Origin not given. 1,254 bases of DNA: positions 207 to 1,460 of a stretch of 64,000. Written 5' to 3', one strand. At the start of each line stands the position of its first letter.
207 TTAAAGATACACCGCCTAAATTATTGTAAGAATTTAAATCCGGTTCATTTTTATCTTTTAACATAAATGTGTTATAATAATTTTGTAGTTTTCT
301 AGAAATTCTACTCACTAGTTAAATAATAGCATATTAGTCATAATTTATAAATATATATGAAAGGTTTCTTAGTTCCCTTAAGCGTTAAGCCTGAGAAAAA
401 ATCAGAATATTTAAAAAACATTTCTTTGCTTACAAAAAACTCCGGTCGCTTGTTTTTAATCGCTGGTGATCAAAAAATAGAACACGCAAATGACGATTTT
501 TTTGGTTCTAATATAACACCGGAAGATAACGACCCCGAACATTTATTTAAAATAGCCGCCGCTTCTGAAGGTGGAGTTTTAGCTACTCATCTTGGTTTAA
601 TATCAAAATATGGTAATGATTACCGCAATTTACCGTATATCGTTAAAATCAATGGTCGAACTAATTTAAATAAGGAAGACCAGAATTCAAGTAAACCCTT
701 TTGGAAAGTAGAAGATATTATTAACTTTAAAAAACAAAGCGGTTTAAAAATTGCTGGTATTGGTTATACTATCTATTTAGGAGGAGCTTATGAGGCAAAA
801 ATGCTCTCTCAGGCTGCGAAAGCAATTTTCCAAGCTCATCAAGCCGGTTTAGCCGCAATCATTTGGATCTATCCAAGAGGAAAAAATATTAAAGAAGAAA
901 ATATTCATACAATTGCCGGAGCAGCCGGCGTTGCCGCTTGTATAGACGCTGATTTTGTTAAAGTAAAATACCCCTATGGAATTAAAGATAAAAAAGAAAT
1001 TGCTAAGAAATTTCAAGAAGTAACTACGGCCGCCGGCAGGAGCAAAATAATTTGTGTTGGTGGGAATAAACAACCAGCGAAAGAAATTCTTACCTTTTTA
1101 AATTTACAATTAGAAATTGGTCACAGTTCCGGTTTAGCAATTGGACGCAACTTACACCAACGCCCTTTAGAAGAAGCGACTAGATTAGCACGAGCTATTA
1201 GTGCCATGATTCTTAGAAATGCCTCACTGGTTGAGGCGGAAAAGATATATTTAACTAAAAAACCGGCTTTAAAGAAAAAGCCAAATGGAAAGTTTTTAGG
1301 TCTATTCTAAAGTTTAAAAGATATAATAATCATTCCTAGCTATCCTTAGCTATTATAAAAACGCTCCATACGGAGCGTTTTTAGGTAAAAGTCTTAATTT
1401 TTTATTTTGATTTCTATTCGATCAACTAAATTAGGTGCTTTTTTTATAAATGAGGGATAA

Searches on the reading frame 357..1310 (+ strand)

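Call 7: search_protein_families(library=pfam, proteins=[window:357-1310:+], max_evalue=0.001)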
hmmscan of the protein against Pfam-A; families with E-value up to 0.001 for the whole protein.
window:357-1310:+ (317 aa): 1 family
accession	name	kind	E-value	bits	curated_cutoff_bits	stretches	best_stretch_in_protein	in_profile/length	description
PF01791.15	DeoC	-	5.2e-38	131.4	23.8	1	34-268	3-228/229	DeoC/LacD family aldolase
